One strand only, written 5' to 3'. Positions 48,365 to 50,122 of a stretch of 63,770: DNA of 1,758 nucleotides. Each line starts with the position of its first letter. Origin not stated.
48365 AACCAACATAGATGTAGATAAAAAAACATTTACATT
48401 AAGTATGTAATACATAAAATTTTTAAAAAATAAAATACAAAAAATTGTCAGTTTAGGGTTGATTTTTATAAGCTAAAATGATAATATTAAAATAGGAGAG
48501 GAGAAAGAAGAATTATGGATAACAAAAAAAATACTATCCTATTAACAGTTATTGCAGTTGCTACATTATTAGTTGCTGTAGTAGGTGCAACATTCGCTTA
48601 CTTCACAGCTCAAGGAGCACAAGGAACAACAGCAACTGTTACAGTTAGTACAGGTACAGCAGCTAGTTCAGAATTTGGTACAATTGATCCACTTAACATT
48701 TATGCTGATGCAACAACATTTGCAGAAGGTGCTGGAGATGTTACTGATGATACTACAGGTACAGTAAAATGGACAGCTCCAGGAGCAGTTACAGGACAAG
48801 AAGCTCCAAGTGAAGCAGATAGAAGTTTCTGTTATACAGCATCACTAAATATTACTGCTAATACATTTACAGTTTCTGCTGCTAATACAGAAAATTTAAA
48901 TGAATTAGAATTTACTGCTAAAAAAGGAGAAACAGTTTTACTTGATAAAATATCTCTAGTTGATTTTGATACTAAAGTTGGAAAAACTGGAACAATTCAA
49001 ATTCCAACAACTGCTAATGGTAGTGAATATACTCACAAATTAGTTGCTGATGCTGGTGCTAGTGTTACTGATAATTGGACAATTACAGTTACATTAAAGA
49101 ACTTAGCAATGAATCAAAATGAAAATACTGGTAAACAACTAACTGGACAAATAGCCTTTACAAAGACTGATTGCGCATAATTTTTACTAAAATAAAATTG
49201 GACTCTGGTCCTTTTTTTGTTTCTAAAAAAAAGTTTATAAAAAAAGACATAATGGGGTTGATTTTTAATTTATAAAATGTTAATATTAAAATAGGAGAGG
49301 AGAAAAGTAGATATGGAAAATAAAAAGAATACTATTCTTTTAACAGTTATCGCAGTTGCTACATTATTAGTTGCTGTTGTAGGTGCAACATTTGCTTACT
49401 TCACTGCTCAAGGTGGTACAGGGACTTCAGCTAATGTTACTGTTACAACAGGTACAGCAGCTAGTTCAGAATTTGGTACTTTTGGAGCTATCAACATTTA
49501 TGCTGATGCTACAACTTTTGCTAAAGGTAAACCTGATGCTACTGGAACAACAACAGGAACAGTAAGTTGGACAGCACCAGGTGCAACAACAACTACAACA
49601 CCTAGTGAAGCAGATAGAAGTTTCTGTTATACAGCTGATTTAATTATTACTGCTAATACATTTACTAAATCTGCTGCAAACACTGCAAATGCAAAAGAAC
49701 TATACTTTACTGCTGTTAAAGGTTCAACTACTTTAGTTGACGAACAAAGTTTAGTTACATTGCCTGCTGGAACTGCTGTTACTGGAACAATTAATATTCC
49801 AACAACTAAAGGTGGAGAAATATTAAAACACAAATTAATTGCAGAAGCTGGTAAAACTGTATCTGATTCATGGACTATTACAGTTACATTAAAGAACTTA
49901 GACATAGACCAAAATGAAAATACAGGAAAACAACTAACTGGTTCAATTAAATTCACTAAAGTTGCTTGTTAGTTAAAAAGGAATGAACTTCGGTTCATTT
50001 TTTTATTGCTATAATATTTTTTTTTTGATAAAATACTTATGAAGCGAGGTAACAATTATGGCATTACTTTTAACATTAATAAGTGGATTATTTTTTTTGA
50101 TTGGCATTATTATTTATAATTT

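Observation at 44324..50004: Four neighbouring genes share a TasA/CalY-like (SipW-type) signal and N-terminal strand motif: candidate uncharacterised extracellular fibre locus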

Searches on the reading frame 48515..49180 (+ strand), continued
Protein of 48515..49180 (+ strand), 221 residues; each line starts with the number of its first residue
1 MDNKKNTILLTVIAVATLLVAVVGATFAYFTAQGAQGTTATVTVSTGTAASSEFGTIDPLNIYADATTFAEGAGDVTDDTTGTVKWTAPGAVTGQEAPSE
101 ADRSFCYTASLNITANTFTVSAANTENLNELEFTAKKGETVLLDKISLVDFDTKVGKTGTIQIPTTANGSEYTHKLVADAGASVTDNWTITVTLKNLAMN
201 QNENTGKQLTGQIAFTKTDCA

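Call 42: find_homologous_proteins(query=L031:5948-6508:+, max_evalue=0.001)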
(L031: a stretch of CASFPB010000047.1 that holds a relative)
Query L031:5948-6508:+ (186 aa): 544 proteins with E <= 0.001 among 681 candidates; the best 120 are listed.
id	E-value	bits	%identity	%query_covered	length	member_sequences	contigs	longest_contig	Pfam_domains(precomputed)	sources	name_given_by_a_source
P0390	1.6e-106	372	98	100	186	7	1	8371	-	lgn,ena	-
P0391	6.2e-84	298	77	97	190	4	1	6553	-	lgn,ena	-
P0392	1.3e-83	297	76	97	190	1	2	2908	-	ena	-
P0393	3.2e-83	296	74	98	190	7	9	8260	-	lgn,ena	-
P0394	1.0e-82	294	75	97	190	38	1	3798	-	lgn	-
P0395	1.5e-80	287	73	96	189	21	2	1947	-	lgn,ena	-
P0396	3.6e-80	286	72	96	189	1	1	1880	-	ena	-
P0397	4.2e-80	286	72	96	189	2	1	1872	-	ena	-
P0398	1.4e-79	284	67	91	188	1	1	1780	-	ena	-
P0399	2.4e-78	280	72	96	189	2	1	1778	-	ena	-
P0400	5.7e-77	276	67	96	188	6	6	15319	-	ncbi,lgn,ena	-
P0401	1.6e-76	274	70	98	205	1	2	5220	-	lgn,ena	-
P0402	4.1e-76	273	70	98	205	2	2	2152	-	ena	-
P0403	6.4e-76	272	68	98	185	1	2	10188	-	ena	-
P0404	7.4e-76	272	66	99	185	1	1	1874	-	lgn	-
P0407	4.7e-75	269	64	82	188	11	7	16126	-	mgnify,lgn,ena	mgnify:CR=1 FL=1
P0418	6.5e-73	262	66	96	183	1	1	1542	-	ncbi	-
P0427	8.1e-72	259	64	95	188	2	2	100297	-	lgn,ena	-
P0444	1.9e-69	251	57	98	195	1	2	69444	-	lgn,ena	-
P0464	7.8e-69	249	62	98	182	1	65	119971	-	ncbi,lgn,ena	-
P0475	1.9e-68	248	62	97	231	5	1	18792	-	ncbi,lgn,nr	ncbi:MAG: signal peptidase I [Bacilli bacterium]|nr:signal peptidase I [Bacilli bacterium]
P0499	7.9e-68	246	61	96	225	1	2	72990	-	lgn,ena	-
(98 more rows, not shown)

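Call 43: find_encoding_contigs(protein=P0464, flank=10000, max_places=3)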
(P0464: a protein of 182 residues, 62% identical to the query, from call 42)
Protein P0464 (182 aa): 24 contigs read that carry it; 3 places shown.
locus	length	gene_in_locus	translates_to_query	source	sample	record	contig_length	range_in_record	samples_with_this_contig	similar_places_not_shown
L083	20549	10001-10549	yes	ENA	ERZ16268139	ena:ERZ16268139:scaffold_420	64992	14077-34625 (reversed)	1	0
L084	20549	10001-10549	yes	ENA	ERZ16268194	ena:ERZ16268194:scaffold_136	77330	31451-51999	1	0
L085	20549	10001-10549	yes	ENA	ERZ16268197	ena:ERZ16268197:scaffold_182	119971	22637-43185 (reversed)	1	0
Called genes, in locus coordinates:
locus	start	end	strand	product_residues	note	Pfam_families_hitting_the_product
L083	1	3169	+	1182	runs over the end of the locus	-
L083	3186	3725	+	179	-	-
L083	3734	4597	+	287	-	-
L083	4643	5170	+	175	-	-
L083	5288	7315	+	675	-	PF00717:Peptidase_S24 (weak)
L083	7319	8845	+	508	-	-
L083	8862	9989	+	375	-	PF09823:DUF2357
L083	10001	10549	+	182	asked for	-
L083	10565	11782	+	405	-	-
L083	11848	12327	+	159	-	-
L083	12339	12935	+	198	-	PF03009:GDPD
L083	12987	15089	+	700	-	-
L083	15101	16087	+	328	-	-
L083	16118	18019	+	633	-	PF19789:DUF6273 (faint)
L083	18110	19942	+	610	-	PF19789:DUF6273 (faint)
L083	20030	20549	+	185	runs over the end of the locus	PF01330:RuvA_N, PF14520:HHH_5, PF07499:RuvA_C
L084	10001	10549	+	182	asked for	-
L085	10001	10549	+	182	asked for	-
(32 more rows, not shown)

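Call 44: find_encoding_contigs(protein=P0427, flank=10000, max_places=2)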
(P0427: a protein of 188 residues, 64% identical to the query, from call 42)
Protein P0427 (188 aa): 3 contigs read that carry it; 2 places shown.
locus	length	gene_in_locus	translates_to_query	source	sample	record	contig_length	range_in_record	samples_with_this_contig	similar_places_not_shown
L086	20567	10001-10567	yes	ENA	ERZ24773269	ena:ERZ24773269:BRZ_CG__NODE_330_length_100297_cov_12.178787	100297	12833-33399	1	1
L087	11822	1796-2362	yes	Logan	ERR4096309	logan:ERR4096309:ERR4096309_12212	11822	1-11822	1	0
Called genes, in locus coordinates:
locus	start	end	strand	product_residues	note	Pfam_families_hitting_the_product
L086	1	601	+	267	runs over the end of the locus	PF02578:Cu-oxidase_4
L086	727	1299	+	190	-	PF05198:IF3_N, PF00707:IF3_C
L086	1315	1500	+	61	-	PF01632:Ribosomal_L35p (weak)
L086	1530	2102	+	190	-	PF00453:Ribosomal_L20, PF07498:Rho_N (faint), PF02037:SAP (weak)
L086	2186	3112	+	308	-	PF00318:Ribosomal_S2, PF02037:SAP (weak), PF07498:Rho_N (weak)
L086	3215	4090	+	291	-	PF25025:EF-Ts_N (weak), PF00889:EF_TS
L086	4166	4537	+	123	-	-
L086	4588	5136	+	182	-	PF01765:RRF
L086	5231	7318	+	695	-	PF00717:Peptidase_S24 (weak)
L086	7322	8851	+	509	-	-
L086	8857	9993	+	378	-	PF09823:DUF2357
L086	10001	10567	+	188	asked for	-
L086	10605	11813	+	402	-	-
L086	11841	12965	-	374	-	PF01098:FTSW_RODA_SPOVE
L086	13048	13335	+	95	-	-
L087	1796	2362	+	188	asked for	-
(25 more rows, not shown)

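Call 62: fold_search(model_id=the predicted structure, library=viral)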
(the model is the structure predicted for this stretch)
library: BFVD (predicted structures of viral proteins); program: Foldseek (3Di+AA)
matches with E <= 10: 1389; with E <= 0.001: 0
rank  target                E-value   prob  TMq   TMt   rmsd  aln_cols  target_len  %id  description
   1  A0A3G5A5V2            1.2e-03  0.96  0.24  0.33   9.5       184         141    9  Uncharacterized protein [Harvfovirus sp.]
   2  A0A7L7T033            1.4e-03  0.94  0.21  0.20  20.5       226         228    9  (no name in the UniProt tables at hand)
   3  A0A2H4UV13            1.6e-03  0.93  0.25  0.19  12.3       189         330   11  Core protein [Bodo saltans virus]
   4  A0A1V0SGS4            2.0e-03  0.35  0.15  0.14  21.2       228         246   12  Uncharacterized protein [Hokovirus HKV1]
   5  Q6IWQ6                2.2e-03  1.00  0.30  0.23   4.8       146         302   12  (no name in the UniProt tables at hand)
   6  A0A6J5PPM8            2.3e-03  0.84  0.23  0.30  11.4       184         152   12  Uncharacterized protein [uncultured Caudovirales phage]
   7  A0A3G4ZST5            2.4e-03  0.93  0.26  0.24  11.1       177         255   12  Uncharacterized protein [Edafosvirus sp.]
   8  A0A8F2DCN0            2.4e-03  0.89  0.24  0.26   9.5       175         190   11  (no name in the UniProt tables at hand)
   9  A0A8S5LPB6            3.0e-03  0.80  0.22  0.29  14.1       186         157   10  Serine protease VesC [Siphoviridae sp. ctoiW10]
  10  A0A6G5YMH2            3.2e-03  0.41  0.16  0.16  24.4       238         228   12  (no name in the UniProt tables at hand)
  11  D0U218                3.5e-03  0.98  0.28  0.27  18.6       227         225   12  Uncharacterized protein [Clavibacter phage CMP1]
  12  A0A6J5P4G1            3.5e-03  0.47  0.19  0.15  16.1       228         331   14  Concanavalin A-like lectin/glucanases superfamily [uncultured Caudovirales phage]
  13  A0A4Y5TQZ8            4.4e-03  0.84  0.25  0.12  11.6       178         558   13  (no name in the UniProt tables at hand)
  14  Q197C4                4.4e-03  0.80  0.25  0.22  15.6       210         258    8  Uncharacterized protein 036R [Invertebrate iridescent virus 3]
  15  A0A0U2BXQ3            4.4e-03  0.57  0.19  0.28  20.4       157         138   12  Uncharacterized protein [Paracoccus phage Shpa]
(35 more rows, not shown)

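Call 67: search_protein_families(library=pfam, proteins=[L083:3186-3725:+, L083:3734-4597:+, L083:4643-5170:+, L083:16118-18019:+, L052:10001-12514:+, window:48584-49177:+], max_evalue=10)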
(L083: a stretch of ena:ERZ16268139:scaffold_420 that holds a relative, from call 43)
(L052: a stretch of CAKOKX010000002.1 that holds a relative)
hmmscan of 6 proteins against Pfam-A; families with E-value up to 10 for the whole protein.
L083:3186-3725:+ (179 aa): 0 families

L083:3734-4597:+ (287 aa): 3 families
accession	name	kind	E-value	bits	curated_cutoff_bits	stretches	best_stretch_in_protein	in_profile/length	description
PF12490.13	BCAS3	-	0.051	14.1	19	1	41-77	77-113/146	BCAS3 microtubule associated cell migration factor, C-terminal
PF10353.14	DUF2430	-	0.22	12.4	24.6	1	59-111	47-99/107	Protein of unknown function (DUF2430)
PF02876.24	Stap_Strp_tox_C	-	1.5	9.6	27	1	179-244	13-76/96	Staphylococcal/Streptococcal toxin, beta-grasp domain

L083:4643-5170:+ (175 aa): 1 family
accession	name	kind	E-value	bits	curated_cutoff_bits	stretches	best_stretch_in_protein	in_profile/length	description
PF12420.13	DUF3671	-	0.041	13.8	34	1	6-163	155-204/223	Fam-L, Fam-M like protein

L083:16118-18019:+ (633 aa): 1 family
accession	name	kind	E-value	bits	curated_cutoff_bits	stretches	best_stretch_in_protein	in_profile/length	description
PF19789.6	DUF6273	-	1e-05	25.9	23.5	1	260-304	27-70/172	Domain of unknown function (DUF6273)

L052:10001-12514:+ (837 aa): 8 families
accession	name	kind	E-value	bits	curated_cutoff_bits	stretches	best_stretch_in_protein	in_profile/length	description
PF00041.27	fn3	-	1e-07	32.5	25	3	500-570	4-78/84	Fibronectin type III domain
PF25788.1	Ig_Rha78A_N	-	5.8e-07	30.2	27.4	3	536-572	54-93/105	Rha78A-like, N-terminal immunoglobulin domain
PF23608.1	Ig_ILCR1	-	0.00011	22.7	27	4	449-478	60-89/114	ILCR1 Ig-like domain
PF25059.1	FN3_DSCAM-DSCAML_C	-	0.18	12.6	39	2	451-491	41-81/89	DSCAM/DSCAML C-terminal Fn3-like domain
PF02012.26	BNR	-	3.4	8.5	27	0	354-363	1-10/12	BNR/Asp-box repeat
PF06586.17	TraK_N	-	5.9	7.7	24.8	1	93-149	19-74/100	TraK N-terminal domain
PF10179.15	NDNF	-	6.4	7.3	27.3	1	541-575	87-121/127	Neuron-derived neurotrophic factor, first Fn(III) domain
PF05798.17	Phage_FRD3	-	6.7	7.7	28.1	0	311-354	13-53/75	Bacteriophage FRD3 protein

seq(198 aa): 0 families

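Call 70: find_encoding_contigs(protein=P0444, flank=10000, max_places=2)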
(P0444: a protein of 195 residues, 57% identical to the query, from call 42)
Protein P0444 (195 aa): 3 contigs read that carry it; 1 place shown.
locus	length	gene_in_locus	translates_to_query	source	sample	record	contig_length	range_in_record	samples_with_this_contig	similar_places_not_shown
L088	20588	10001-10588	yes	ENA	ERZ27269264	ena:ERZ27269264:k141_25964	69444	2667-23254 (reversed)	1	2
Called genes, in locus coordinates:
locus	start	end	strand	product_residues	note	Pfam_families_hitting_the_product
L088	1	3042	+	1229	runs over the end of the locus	-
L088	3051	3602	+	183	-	-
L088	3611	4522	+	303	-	-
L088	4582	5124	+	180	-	-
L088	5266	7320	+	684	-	PF00717:Peptidase_S24 (weak)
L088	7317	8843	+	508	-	-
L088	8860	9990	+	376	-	PF09823:DUF2357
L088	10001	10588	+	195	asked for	-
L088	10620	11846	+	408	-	-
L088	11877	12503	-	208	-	-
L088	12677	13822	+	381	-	PF13240:Zn_Ribbon_1, PF13248:Zn_ribbon_3 (faint)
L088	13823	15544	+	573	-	PF13365:Trypsin_2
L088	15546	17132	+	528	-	-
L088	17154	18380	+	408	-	PF13240:Zn_Ribbon_1 (weak)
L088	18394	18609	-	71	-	-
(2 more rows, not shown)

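Call 71: find_encoding_contigs(protein=P0499, flank=10000, max_places=2)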
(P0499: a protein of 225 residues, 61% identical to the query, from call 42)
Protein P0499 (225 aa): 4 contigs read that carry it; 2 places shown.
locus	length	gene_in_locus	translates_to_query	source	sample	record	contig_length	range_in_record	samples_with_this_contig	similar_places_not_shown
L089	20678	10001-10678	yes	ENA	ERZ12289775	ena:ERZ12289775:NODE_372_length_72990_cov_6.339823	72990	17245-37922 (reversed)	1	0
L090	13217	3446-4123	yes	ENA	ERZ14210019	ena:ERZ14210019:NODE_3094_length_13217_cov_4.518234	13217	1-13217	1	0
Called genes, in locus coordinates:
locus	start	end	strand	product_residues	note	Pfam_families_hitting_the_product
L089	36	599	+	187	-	-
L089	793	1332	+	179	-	PF05198:IF3_N, PF00707:IF3_C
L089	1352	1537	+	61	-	PF01632:Ribosomal_L35p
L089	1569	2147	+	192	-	PF00453:Ribosomal_L20, PF02037:SAP (weak)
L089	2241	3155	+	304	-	PF00318:Ribosomal_S2, PF07498:Rho_N (weak), PF12949:HeH (faint)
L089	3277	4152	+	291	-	PF25025:EF-Ts_N (weak), PF00889:EF_TS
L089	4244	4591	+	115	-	-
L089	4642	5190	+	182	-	PF01765:RRF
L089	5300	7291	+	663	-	-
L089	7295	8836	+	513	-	-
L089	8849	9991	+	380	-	PF09823:DUF2357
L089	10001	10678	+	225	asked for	-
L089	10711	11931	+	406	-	-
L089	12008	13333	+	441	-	-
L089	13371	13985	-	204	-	-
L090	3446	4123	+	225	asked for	-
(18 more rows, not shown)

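Call 72: find_encoding_contigs(protein=P0393, flank=10000, max_places=3)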
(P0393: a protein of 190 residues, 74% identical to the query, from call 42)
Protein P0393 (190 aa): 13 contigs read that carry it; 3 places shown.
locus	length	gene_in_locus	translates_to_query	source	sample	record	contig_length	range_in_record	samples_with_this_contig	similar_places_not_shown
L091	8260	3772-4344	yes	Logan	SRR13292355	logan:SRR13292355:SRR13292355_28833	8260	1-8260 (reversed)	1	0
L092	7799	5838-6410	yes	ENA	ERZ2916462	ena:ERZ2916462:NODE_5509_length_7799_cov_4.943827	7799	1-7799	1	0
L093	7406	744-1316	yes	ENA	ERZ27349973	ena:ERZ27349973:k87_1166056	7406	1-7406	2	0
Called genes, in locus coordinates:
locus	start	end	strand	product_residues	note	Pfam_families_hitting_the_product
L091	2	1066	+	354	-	?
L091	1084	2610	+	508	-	-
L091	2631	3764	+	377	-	PF09823:DUF2357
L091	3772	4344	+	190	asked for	-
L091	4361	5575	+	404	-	-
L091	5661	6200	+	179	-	-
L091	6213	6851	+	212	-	-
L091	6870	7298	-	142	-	-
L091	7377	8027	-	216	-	-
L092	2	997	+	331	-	?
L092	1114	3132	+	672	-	PF00717:Peptidase_S24 (weak)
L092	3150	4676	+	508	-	-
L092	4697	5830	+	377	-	PF09823:DUF2357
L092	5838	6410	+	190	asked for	-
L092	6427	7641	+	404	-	-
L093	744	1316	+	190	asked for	-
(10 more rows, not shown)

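Call 75: list_cluster_members(proteins=[P0464, P0400, P0418, P0475, P0407])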
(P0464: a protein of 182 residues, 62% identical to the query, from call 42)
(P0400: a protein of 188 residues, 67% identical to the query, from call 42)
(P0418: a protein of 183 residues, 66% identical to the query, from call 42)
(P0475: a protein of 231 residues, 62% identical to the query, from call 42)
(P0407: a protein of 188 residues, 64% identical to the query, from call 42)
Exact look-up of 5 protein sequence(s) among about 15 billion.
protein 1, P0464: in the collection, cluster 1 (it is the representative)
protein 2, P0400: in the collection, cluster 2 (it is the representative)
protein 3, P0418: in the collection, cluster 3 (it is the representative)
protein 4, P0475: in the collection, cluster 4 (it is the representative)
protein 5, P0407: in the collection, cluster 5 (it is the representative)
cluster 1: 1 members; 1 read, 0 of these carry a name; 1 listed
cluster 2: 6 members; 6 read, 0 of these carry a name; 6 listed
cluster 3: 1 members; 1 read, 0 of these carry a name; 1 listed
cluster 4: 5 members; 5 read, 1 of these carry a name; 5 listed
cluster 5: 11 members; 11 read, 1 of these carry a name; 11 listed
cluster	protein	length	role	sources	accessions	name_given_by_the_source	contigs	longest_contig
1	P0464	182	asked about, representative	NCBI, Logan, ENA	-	-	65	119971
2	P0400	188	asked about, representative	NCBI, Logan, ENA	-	-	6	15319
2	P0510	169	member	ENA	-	-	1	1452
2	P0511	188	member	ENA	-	-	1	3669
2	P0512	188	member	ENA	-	-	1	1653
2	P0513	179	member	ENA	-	-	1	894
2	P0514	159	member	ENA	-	-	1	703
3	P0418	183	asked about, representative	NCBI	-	-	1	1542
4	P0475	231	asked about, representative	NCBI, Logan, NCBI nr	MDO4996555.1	MAG: signal peptidase I [Bacilli bacterium] | signal peptidase I [Bacilli bacterium]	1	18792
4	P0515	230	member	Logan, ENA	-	-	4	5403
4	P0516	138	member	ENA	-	-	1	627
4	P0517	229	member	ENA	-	-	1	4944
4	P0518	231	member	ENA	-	-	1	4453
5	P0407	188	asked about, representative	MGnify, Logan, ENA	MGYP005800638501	CR=1 FL=1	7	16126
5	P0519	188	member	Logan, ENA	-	-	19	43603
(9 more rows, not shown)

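Call 83: find_related_loci(query=A5, collection=metagenome_contigs, flank=10000)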
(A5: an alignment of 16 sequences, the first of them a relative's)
Query A5 (186 aa) in metagenome_contigs; peptide patterns used: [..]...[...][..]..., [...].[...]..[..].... (x = any residue, [..] = any of these).
383 stretches matched a pattern; 225 encode a relative of the query (tblastn E <= 1e-3); the best 80 are kept; 80 distinct loci.
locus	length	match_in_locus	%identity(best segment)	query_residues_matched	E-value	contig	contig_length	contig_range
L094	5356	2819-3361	64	3-183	3e-79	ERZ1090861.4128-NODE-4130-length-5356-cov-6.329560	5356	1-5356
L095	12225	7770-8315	65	1-183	5e-75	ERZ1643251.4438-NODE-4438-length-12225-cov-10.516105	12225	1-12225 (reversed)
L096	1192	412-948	60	5-183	6e-79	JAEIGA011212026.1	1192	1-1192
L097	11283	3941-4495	55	1-186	7e-72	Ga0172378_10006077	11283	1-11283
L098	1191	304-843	69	4-183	1e-75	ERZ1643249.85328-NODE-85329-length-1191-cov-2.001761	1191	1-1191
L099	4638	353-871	61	5-177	1e-70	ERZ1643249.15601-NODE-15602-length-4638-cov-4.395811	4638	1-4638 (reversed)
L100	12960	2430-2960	56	9-185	2e-70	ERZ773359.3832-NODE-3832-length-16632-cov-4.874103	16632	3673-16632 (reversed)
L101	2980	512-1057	59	2-183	1e-70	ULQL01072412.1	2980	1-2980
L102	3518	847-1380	56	6-183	3e-69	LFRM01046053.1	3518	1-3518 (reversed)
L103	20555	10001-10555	53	1-186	1e-68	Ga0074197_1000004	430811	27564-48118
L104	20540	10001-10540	53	5-184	2e-68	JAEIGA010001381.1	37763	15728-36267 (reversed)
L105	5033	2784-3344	61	1-183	2e-68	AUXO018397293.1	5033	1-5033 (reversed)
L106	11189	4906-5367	62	30-183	3e-68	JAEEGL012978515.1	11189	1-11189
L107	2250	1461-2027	57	2-186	2e-69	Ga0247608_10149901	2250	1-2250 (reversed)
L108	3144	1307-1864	58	2-183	2e-67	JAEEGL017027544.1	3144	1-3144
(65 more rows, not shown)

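Call 92: search_solved_structures(query=A6, max_evalue=10)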
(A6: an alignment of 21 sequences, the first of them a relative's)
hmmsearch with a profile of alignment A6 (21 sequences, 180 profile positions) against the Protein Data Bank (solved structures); distinct sequences matched with E-value up to 10: 3.
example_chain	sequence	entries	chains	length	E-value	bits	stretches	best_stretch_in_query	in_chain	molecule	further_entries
8aur_A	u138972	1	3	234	0.24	14.4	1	33-84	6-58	Major biofilm matrix component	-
6zth_A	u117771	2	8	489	0.27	14.3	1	111-166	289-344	PlaB phospholipase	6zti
5of1_A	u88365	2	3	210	0.27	14.3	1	33-84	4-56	Spore coat-associated protein N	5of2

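Call 93: search_solved_structures(query=A7, max_evalue=10)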
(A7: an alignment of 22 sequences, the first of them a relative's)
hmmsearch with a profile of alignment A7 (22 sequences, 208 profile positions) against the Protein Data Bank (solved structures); distinct sequences matched with E-value up to 10: 3.
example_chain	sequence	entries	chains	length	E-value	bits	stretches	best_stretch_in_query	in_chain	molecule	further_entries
7pua_Cd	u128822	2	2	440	1.7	11.3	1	109-180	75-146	mS26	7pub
6hiw_Cd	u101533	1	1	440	1.7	11.3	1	109-180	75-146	mS26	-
6hiv_Cd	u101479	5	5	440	1.7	11.3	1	109-180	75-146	mS26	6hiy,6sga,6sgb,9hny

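Call 94: search_protein_families(library=pfam, alignment_id=A7, max_evalue=1)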
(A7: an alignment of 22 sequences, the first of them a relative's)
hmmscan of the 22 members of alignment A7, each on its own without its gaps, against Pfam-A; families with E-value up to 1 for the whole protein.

A. member 1, L095:11220-11843:- (207 aa): 1 family
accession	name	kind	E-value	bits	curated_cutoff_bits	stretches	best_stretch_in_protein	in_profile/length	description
PF24469.2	F54D1_6_C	-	0.03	14.9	27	1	108-171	9-69/75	F54D1.6, C-terminal Sushi-like domain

B. families by the number of members that match (of 22 scanned): 8 families
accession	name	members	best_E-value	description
PF20110.4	DUF6500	1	0.0086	Family of unknown function (DUF6500)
PF24469.2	F54D1_6_C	1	0.03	F54D1.6, C-terminal Sushi-like domain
PF24947.1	PGM1_C_vert_fung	1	0.057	Phosphoglucomutase-1, C-terminal domain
PF03255.19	ACCA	1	0.078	Acetyl co-enzyme A carboxylase carboxyltransferase-like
PF02655.19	ATP-grasp_3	1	0.14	ATP-grasp domain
PF22544.2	HYDIN_VesB_CFA65-like_Ig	1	0.16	HYDIN/CFA65/VesB-like, Ig-like domain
PF22146.1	LicP_NPro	1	0.19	LicP N-terminal prodomain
PF16583.11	ZirS_C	1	0.84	Zinc-regulated secreted antivirulence protein C-terminal domain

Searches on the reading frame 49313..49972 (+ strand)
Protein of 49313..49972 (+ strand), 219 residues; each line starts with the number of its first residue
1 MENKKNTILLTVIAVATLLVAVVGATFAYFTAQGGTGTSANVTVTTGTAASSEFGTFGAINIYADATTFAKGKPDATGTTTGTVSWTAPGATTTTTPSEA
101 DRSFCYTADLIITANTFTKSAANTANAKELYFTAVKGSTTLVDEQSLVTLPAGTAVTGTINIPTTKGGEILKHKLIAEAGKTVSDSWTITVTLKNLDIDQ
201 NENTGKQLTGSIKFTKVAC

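Call 3: search_protein_families(library=pfam, proteins=[window:49313-49972:+], max_evalue=1)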
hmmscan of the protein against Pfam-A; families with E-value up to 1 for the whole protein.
window:49313-49972:+ (219 aa): 0 families

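Call 4: search_protein_families(library=ncbifam, proteins=[window:49313-49972:+], max_evalue=1)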
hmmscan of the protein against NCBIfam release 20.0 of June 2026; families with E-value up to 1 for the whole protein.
window:49313-49972:+ (219 aa): 1 family
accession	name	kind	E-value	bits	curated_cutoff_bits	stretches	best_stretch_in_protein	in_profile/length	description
NF008577.1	PRK11536.1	equivalog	0.14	11.5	294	1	101-203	115-215/222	6-hydroxyaminopurine reductase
